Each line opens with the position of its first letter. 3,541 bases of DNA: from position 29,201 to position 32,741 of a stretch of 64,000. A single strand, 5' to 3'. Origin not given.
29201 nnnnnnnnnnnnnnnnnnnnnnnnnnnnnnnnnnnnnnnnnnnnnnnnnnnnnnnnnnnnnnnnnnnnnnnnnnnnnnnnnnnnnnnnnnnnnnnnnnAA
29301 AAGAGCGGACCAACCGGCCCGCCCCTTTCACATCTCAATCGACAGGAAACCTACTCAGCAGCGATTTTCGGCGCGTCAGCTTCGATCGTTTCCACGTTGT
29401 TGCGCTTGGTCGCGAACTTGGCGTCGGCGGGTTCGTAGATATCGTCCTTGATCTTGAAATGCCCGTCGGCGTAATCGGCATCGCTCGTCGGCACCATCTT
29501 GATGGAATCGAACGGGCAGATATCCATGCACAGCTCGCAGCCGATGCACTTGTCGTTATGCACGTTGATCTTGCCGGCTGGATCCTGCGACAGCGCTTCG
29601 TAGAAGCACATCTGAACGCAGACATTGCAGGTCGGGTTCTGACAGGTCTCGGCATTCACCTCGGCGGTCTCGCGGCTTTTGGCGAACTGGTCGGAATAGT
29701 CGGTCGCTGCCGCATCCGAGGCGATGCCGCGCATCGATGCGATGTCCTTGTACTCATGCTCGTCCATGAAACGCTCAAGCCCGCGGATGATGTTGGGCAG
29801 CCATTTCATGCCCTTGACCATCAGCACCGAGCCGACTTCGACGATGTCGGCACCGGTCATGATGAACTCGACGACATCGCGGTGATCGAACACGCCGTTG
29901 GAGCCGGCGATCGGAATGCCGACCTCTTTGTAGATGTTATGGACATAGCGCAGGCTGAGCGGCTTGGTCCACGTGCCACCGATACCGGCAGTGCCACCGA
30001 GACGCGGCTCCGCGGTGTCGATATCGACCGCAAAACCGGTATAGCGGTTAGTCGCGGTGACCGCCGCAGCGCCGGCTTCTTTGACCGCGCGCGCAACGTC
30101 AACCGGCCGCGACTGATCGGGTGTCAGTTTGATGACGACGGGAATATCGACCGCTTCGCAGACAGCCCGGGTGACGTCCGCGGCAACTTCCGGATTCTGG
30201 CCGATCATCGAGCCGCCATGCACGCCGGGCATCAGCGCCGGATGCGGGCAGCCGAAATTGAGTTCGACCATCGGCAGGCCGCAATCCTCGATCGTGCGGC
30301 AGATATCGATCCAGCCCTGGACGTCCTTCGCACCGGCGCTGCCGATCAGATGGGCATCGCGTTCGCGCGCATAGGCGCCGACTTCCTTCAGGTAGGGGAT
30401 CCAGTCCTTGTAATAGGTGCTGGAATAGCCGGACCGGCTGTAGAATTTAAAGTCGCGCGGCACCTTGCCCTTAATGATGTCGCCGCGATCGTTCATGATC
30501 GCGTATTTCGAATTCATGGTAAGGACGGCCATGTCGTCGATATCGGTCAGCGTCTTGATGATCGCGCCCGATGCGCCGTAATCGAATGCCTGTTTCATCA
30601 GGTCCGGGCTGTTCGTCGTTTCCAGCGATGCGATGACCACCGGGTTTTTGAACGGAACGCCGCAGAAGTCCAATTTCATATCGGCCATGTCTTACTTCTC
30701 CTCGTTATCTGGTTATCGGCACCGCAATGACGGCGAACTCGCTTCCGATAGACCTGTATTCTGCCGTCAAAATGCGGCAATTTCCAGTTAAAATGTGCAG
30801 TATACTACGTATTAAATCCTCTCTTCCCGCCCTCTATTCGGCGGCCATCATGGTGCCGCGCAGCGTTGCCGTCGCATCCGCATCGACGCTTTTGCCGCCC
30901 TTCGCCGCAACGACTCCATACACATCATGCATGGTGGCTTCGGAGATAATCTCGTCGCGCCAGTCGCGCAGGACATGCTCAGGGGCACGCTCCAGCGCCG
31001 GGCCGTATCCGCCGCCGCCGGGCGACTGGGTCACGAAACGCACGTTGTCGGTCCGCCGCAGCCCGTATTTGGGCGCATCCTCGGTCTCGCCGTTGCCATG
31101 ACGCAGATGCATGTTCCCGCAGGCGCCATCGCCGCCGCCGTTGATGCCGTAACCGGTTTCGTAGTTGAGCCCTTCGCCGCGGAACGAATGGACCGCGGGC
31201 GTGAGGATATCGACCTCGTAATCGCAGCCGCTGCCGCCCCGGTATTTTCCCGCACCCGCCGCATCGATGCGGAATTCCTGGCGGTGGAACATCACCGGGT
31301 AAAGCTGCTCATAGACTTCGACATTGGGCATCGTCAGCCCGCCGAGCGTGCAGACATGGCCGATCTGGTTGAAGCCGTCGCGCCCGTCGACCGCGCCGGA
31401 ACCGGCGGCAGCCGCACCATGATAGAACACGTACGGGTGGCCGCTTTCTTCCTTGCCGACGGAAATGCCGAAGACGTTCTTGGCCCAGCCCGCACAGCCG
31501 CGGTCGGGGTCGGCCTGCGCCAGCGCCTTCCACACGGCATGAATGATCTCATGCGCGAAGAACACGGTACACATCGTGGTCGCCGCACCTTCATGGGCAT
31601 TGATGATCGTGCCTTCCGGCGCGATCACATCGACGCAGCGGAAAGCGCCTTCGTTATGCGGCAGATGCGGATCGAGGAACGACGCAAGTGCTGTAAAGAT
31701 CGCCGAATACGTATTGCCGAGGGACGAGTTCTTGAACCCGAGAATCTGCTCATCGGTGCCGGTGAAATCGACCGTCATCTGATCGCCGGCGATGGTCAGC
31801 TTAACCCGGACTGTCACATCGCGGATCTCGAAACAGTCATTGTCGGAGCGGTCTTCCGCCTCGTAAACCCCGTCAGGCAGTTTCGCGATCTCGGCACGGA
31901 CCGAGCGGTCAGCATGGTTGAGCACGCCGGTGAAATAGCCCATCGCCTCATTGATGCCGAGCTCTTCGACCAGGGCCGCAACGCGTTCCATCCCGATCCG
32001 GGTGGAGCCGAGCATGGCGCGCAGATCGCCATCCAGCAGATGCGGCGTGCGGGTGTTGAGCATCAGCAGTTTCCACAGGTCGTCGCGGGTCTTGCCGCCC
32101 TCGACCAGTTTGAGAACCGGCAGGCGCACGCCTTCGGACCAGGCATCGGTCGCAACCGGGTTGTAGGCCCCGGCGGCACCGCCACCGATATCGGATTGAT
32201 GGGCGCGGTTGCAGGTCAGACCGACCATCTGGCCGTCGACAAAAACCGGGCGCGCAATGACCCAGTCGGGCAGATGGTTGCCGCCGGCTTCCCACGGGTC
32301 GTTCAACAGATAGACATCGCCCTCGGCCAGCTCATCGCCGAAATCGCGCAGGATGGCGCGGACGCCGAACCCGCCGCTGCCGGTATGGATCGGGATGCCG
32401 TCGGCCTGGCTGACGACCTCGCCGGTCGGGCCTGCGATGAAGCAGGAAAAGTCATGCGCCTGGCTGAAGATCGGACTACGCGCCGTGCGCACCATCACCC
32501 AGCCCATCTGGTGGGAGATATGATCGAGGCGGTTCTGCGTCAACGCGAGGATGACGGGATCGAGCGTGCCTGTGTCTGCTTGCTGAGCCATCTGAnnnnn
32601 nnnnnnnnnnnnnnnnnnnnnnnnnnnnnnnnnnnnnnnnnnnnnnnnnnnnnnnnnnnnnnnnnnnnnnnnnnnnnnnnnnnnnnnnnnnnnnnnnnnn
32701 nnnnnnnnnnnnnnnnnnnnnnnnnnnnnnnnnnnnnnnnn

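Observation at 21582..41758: Candidate undescribed catabolic system: a twin-MarR island combining a diiron HDO, LLM monooxygenases, a PreA-like reductase and an ATP-dependent lactamase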

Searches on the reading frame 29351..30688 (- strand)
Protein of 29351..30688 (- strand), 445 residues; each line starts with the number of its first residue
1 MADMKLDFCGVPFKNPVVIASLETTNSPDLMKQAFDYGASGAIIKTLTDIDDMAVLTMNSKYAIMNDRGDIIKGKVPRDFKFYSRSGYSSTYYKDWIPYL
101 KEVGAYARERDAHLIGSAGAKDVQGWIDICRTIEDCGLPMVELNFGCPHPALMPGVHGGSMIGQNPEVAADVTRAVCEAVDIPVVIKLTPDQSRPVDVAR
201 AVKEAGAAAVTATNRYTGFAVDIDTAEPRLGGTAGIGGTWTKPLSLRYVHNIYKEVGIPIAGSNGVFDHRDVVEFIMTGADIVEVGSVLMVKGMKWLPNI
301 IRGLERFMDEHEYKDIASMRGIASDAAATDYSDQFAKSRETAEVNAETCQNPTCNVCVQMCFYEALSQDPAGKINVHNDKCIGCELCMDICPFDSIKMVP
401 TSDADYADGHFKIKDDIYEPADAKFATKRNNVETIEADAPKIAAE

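Call 4: search_protein_families(library=pfam, proteins=[window:29351-30688:-], max_evalue=0.001)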
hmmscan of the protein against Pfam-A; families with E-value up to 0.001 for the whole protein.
window:29351-30688:- (445 aa): 11 families
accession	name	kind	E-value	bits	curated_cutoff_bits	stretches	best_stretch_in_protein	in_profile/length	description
PF01180.27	DHO_dh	-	4.3e-31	108.6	27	1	110-308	93-291/291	Dihydroorotate dehydrogenase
PF01207.24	Dus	-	4.8e-10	39.5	20.4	1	126-282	68-210/311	Dihydrouridine synthase (Dus)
PF14697.11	Fer4_21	-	1.8e-09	38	35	1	342-398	1-59/59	4Fe-4S dicluster domain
PF00037.32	Fer4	-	2.2e-08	34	21.1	1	375-397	2-24/24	4Fe-4S binding domain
PF12838.12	Fer4_7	-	1.3e-06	29.2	27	1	353-394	4-51/52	4Fe-4S dicluster domain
PF13484.11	Fer4_16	-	2.6e-05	25.3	30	0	380-405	1-25/66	4Fe-4S double cluster binding domain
PF25160.1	LdpA_Fe-S-bd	-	5.2e-05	23.4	27.6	1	356-399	8-46/49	LdpA Fe-S cluster-binding domain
PF13187.11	Fer4_9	-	0.00035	21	27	1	349-393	2-49/52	4Fe-4S dicluster domain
PF12837.12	Fer4_6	-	0.00035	20.8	25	1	376-395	4-23/24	4Fe-4S binding domain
PF12800.12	Fer4_4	-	0.00054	20.5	24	1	379-393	2-16/17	4Fe-4S binding domain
PF13237.11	Fer4_10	-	0.00062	20.1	25.5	0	344-392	4-53/53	4Fe-4S dicluster domain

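Call 8: search_protein_families(library=ncbifam, proteins=[window:29351-30688:-], max_evalue=0.00001)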
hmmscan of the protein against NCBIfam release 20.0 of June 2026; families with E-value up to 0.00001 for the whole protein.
window:29351-30688:- (445 aa): 37 families (the best 25 are shown)
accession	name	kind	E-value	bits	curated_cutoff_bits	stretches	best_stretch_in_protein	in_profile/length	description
NF006183.0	PRK08318.1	equivalog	1.7e-66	224.8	335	1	1-404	1-403/422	NAD-dependent dihydropyrimidine dehydrogenase subunit PreA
NF005574.0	PRK07259.1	equivalog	1.8e-52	178.2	269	1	105-323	88-302/304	dihydroorotate dehydrogenase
TIGR01037.2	pyrD_sub1_fam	subfamily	2.9e-50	171.1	270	1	99-323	78-299/300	dihydroorotate dehydrogenase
NF041011.1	dihydoor_dh_Arch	equivalog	1.6e-39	135.8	330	1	108-323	82-287/289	dihydroorotate dehydrogenase PyrD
NF005741.0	PRK07565.1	subfamily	1.7e-38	132.5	303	1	1-331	1-314/335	dihydroorotate dehydrogenase-like protein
NF002702.0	PRK02506.1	equivalog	8.5e-20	71.1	301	1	112-321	96-307/313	dihydroorotate oxidase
TIGR00737.1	nifR3_yhdG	equivalog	3.3e-12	46.2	293.3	1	131-215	82-169/319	tRNA dihydrouridine synthase DusB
NF003652.0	PRK05286.2-5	equivalog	1.2e-11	44.5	267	1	170-316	203-352/353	quinone-dependent dihydroorotate dehydrogenase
NF003645.0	PRK05286.1-2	equivalog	2.5e-11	43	366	1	178-324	207-355/359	quinone-dependent dihydroorotate dehydrogenase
TIGR01036.1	pyrD_sub2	equivalog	5.1e-11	41.9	200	1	178-317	207-348/356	dihydroorotate dehydrogenase (quinone)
NF003648.0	PRK05286.2-1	equivalog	8e-11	41.4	433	1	167-322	194-354/360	quinone-dependent dihydroorotate dehydrogenase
NF003651.0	PRK05286.2-4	equivalog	8.7e-11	41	448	1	181-323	224-375/377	quinone-dependent dihydroorotate dehydrogenase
TIGR01944.1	rnfB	subfamily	8.9e-11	41.7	68.7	1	314-404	82-168/190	RnfABCDGE type electron transport complex subunit B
NF005415.0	PRK06991.1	equivalog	1.9e-09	37.6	281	1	330-428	68-162/284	electron transport complex subunit RsxB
NF045797.1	DsrO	equivalog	3.8e-09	36.3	200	1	327-398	84-152/235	sulfate reduction electron transfer complex DsrMKJOP subunit DsrO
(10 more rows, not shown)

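Call 38: search_solved_structures(query=window:29351-30688:-, max_evalue=0.00001, show_alignments=1)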
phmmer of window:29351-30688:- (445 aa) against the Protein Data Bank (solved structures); distinct sequences matched with E-value up to 0.00001: 56.
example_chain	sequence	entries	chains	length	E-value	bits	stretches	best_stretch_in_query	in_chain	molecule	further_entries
1gt8_A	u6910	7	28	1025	1.1e-32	116.6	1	2-308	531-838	DIHYDROPYRIMIDINE DEHYDROGENASE | Dihydropyrimidine dehydrogenase [NADP(+)]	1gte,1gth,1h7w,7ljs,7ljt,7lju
1h7x_A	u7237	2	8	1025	2.2e-31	112.3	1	2-308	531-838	DIHYDROPYRIMIDINE DEHYDROGENASE | Dihydropyrimidine dehydrogenase [NADP(+)]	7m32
7m31_A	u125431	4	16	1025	2.8e-31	111.9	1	2-308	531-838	Dihydropyrimidine dehydrogenase [NADP(+)]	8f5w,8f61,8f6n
1ep1_A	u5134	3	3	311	1.2e-29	106.6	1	115-319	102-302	DIHYDROOROTATE DEHYDROGENASE B (PYRD SUBUNIT)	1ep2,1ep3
5ksw_A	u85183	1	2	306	5.3e-28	101.2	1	111-313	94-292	Dihydroorotate dehydrogenase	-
5ue9_A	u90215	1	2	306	5.5e-28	101.1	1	111-313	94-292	Dihydroorotate dehydrogenase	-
3oix_A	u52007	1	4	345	1.1e-12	50.7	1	129-322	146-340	Putative dihydroorotate dehydrogenase; dihydroorotate oxidase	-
1jqx_A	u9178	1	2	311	2.2e-09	39.8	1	127-321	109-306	dihydroorotate dehydrogenase A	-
1dor_A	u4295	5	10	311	2.5e-09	39.7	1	128-321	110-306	DIHYDROOROTATE DEHYDROGENASE A | DIHYDROOROTATE DEHYDROGENASE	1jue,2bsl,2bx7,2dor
1jrc_A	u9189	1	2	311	2.5e-09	39.6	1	128-321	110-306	dihydroorotate dehydrogenase A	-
1jub_A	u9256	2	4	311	2.5e-09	39.6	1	128-321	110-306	dihydroorotate dehydrogenase A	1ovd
1jrb_A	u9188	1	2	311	2.6e-09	39.6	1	128-321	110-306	dihydroorotate dehydrogenase A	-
1jqv_A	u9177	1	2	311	3.3e-09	39.2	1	128-321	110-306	Dihydroorotate dehydrogenase A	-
7bkb_K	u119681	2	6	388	5.9e-08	35.1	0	349-401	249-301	Formylmethanofuran dehydrogenase, subunit F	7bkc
7kyv_A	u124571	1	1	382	7.1e-07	31.5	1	184-316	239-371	Dihydroorotate dehydrogenase (quinone), mitochondrial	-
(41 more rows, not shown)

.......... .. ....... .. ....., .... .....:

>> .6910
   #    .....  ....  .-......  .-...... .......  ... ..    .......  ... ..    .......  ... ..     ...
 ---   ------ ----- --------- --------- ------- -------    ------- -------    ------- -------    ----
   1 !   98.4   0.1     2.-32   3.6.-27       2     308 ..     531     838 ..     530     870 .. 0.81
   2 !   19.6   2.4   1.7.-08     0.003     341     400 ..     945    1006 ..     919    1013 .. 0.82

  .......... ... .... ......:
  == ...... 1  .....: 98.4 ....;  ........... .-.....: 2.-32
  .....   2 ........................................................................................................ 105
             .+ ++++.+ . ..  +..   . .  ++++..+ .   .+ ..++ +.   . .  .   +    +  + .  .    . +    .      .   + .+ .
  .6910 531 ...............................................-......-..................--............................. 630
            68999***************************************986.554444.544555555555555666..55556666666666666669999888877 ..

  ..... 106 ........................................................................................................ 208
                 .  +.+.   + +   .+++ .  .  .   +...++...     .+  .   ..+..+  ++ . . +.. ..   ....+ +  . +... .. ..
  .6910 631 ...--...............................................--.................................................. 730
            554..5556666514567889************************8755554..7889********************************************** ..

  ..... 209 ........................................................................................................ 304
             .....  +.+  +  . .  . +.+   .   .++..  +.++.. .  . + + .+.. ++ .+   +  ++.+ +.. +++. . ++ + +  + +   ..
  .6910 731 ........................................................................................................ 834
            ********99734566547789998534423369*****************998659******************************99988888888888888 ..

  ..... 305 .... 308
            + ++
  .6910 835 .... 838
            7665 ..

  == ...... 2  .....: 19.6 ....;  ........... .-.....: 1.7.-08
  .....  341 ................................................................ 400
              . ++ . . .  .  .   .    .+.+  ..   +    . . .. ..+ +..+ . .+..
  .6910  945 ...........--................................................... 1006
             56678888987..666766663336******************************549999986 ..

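Call 46: find_homologous_proteins(query=window:29351-30688:-)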
Query window:29351-30688:- (445 aa): 526 proteins with E <= 0.001 among 8000 candidates; the best 120 are listed.
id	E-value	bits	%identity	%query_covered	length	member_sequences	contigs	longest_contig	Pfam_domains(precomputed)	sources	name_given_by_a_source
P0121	0.0e+0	1029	100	100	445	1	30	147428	PF14697.12,PF00037.33,PF13484.12,PF01180.28,PF12838.13,PF01207.24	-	-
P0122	0.0e+0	1029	100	100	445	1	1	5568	PF14697.12,PF00037.33,PF13484.12,PF01180.28,PF12838.13,PF01207.24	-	-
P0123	0.0e+0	1026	100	100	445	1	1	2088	PF14697.12,PF00037.33,PF13484.12,PF01180.28,PF12838.13,PF01207.24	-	-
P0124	0.0e+0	1026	100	100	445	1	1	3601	PF14697.12,PF00037.33,PF13484.12,PF01180.28,PF12838.13,PF01207.24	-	-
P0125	0.0e+0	1026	100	100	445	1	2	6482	PF14697.12,PF00037.33,PF13484.12,PF01180.28,PF12838.13,PF01207.24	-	-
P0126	0.0e+0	1026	100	100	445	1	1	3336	PF14697.12,PF00037.33,PF13484.12,PF01180.28,PF12838.13,PF01207.24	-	-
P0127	0.0e+0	1025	100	100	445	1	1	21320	PF14697.12,PF00037.33,PF13484.12,PF01180.28,PF12838.13,PF01207.24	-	-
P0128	0.0e+0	1024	100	100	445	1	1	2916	PF14697.12,PF00037.33,PF13484.12,PF01180.28,PF12838.13,PF01207.24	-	-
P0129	0.0e+0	1023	100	100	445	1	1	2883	PF14697.12,PF00037.33,PF13484.12,PF01180.28,PF12838.13,PF01207.24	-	-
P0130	6.4e-293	989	95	100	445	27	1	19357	PF14697.12,PF00037.33,PF13484.12,PF01180.28,PF12838.13,PF13237.12,PF01207.24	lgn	-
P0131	1.1e-287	972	94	100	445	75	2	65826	PF14697.12,PF00037.33,PF13484.12,PF01180.28,PF12838.13,PF13237.12,PF01207.24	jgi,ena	jgi:dihydroorotate dehydrogenase subfamily 1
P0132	8.0e-283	956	91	100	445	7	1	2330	PF14697.12,PF00037.33,PF13484.12,PF01180.28,PF12838.13,PF01207.24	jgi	jgi:dihydroorotate dehydrogenase (fumarate)/dihydropyrimidine dehydrogenase (NAD+) subunit PreA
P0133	3.0e-280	947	91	100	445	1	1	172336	PF14697.12,PF00037.33,PF01180.28,PF12838.13,PF01207.24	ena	-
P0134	3.1e-276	934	89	100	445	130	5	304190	PF14697.12,PF00037.33,PF13484.12,PF01180.28,PF12838.13,PF13237.12,PF01207.24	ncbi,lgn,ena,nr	ncbi:MAG: hypothetical protein EVA87_07310 [Rhodospirillaceae bacterium]|nr:MAG: hypothetical protei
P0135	1.5e-274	929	89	100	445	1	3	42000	PF14697.12,PF00037.33,PF01180.28,PF12838.13,PF01207.24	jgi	jgi:dihydroorotate dehydrogenase subfamily 1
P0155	7.6e-239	811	76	100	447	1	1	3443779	PF14697.12,PF00037.33,PF01180.28,PF01207.24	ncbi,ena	-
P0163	1.1e-227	774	73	100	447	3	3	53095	PF14697.12,PF00037.33,PF13484.12,PF01180.28,PF12838.13,PF25160.2,PF01207.24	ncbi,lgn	ncbi:MAG: 4Fe-4S dicluster-binding protein [Burkholderiaceae bacterium]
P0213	1.4e-209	715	69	97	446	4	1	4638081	PF14697.12,PF00037.33,PF01180.28,PF01207.24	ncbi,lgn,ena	-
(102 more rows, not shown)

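Call 47: find_encoding_contigs(protein=P0163, flank=10000, max_places=1)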
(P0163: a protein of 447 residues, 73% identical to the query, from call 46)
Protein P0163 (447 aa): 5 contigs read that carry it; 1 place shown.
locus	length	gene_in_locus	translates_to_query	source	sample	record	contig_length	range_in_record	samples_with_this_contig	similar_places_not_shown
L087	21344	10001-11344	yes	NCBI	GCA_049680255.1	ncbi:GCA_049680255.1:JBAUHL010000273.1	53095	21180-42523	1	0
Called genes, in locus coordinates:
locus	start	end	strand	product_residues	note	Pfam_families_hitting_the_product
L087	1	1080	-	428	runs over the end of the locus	PF00111:Fer2, PF13085:Fer2_3 (weak), PF01799:Fer2_2, PF06240:COXG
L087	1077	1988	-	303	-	PF00941:FAD_binding_5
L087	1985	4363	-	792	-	PF01315:Ald_Xan_dh_C, PF02738:MoCoBD_1, PF20256:MoCoBD_2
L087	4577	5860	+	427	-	PF01266:DAO, PF13450:NAD_binding_8 (weak)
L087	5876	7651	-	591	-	PF02538:Hydantoinase_B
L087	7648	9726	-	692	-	PF05378:Hydant_A_N, PF01968:Hydantoinase_A, PF19278:Hydant_A_C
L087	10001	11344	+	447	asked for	PF01180:DHO_dh, PF01207:Dus (weak), PF13484:Fer4_16 (faint), PF12838:Fer4_7 (weak), PF14697:Fer4_21, PF25160:LdpA_Fe-S-bd (faint), PF00037:Fer4 (weak)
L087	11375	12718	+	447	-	PF01425:Amidase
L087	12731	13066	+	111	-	PF12797:Fer4_2 (faint), PF12837:Fer4_6 (faint), PF12838:Fer4_7 (weak), PF13484:Fer4_16 (faint), PF00037:Fer4 (weak), PF11953:DUF3470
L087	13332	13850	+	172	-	PF09361:Phasin_2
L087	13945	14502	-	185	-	PF01047:MarR, PF12802:MarR_2 (weak), PF13463:HTH_27 (weak)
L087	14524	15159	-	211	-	PF01545:Cation_efflux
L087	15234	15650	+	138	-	PF00376:MerR, PF13411:MerR_1, PF09278:MerR-DNA-bind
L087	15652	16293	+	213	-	-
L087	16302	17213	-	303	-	PF12146:Hydrolase_4, PF00561:Abhydrolase_1, PF12697:Abhydrolase_6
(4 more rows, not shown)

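Call 48: find_encoding_contigs(protein=P0213, flank=10000, max_places=1)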
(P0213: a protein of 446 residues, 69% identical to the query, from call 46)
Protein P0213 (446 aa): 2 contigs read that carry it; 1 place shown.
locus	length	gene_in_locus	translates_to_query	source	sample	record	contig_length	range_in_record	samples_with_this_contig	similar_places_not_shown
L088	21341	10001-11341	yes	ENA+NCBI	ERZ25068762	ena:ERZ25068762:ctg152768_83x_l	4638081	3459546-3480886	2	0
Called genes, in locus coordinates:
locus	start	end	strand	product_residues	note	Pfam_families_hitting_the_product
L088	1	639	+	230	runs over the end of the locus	PF01022:HTH_5 (faint)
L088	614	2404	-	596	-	PF13687:DUF4153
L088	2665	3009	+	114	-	-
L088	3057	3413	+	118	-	-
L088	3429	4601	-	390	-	PF00296:Bac_luciferase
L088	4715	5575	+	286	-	PF02668:TauD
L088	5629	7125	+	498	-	PF00501:AMP-binding, PF13193:AMP-binding_C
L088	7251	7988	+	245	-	PF00497:SBP_bac_3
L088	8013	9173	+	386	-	PF00512:HisKA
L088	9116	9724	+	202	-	PF02518:HATPase_c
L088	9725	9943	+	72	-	PF00072:Response_reg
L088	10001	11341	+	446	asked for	PF01180:DHO_dh, PF01207:Dus, PF14697:Fer4_21, PF00037:Fer4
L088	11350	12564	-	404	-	PF02515:CoA_transf_3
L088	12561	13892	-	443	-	PF05977:MFS_3, PF07690:MFS_1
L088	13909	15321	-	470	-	PF01546:Peptidase_M20, PF07687:M20_dimer (weak)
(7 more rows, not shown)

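Call 49: find_encoding_contigs(protein=P0155, flank=10000, max_places=1)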
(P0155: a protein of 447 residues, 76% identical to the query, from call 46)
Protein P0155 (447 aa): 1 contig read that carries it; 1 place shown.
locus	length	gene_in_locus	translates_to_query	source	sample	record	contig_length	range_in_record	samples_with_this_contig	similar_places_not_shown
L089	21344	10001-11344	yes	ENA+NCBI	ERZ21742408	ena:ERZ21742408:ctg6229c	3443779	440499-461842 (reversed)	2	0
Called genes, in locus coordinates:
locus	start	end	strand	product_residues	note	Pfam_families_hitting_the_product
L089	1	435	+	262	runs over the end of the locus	PF00561:Abhydrolase_1, PF12697:Abhydrolase_6, PF12146:Hydrolase_4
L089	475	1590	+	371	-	PF00724:Oxidored_FMN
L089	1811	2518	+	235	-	PF01728:FtsJ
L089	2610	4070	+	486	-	PF00478:IMPDH, PF03060:NMO (faint), PF00571:CBS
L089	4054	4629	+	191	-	PF00583:Acetyltransf_1, PF13508:Acetyltransf_7, PF08445:FR47 (weak)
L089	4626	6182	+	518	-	PF00117:GATase, PF07722:Peptidase_C26 (faint), PF02540:NAD_synthase (weak), PF00958:GMP_synt_C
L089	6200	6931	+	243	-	PF12146:Hydrolase_4 (weak), PF00561:Abhydrolase_1, PF12697:Abhydrolase_6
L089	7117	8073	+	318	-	PF00701:DHDPS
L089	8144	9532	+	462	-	PF01546:Peptidase_M20, PF07687:M20_dimer (weak)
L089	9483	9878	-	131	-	PF01042:Ribonuc_L-PSP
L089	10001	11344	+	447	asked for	PF01180:DHO_dh, PF01207:Dus, PF14697:Fer4_21, PF00037:Fer4 (weak)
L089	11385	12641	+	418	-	PF05977:MFS_3, PF13347:MFS_2 (faint), PF07690:MFS_1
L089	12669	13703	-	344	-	PF00355:Rieske, PF19112:VanA_C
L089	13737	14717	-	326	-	PF04909:Amidohydro_2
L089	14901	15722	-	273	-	PF27522:YDMC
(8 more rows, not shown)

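Call 92: find_related_loci(query=A2, collection=metagenome_contigs, flank=8000)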
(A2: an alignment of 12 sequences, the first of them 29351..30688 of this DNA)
Query A2 (445 aa) in metagenome_contigs; peptide patterns used: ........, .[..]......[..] (x = any residue, [..] = any of these).
600 stretches matched a pattern (row limit reached: there are more); 597 encode a relative of the query (tblastn E <= 1e-3); the best 80 are kept; 80 distinct loci.
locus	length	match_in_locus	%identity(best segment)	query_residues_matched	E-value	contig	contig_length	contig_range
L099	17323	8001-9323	92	1-441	0e+0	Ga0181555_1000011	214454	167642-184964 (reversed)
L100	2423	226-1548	72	1-443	0e+0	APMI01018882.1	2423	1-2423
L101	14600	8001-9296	69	1-435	0e+0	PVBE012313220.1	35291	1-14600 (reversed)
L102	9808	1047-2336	69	1-433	0e+0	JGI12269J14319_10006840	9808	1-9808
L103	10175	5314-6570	69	1-419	0e+0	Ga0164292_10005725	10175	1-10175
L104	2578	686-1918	65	1-411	0e+0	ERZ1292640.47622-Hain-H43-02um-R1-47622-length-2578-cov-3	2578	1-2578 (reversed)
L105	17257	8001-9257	66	1-419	0e+0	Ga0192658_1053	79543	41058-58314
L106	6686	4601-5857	65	1-419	0e+0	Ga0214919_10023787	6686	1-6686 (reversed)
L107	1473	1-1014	60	98-431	8e-160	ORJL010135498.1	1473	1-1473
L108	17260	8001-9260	66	1-420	0e+0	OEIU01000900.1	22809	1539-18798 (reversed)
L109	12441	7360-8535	48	1-396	6e-123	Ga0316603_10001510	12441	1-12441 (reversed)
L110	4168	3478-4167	73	1-230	3e-115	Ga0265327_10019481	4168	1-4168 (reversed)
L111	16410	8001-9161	46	1-392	4e-112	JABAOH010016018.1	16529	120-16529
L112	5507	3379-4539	46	1-392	9e-110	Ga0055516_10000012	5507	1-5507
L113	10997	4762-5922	44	1-392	2e-107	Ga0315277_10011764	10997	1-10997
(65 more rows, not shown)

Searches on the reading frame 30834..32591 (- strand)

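Call 4: search_protein_families(library=pfam, proteins=[window:30834-32591:-], max_evalue=0.001)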
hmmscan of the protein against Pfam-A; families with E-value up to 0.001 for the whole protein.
window:30834-32591:- (585 aa): 1 family
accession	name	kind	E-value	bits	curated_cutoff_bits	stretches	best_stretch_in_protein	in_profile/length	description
PF02538.19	Hydantoinase_B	-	7.1e-151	503.6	26.8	1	11-531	1-518/519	Hydantoinase B/oxoprolinase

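Call 8: search_protein_families(library=ncbifam, proteins=[window:30834-32591:-], max_evalue=0.00001)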
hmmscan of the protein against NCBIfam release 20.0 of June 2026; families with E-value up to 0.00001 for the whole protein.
window:30834-32591:- (585 aa): 2 families
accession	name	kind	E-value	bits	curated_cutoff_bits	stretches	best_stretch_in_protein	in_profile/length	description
NF050157.1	CapLactmsBetCapB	equivalog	1.7e-109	366.7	1000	1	10-578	1-575/577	caprolactamase subunit beta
NF042976.1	AcphenoCarb_ApcD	equivalog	1.7e-43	148.9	1500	1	9-456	28-483/685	acetophenone carboxylase subunit delta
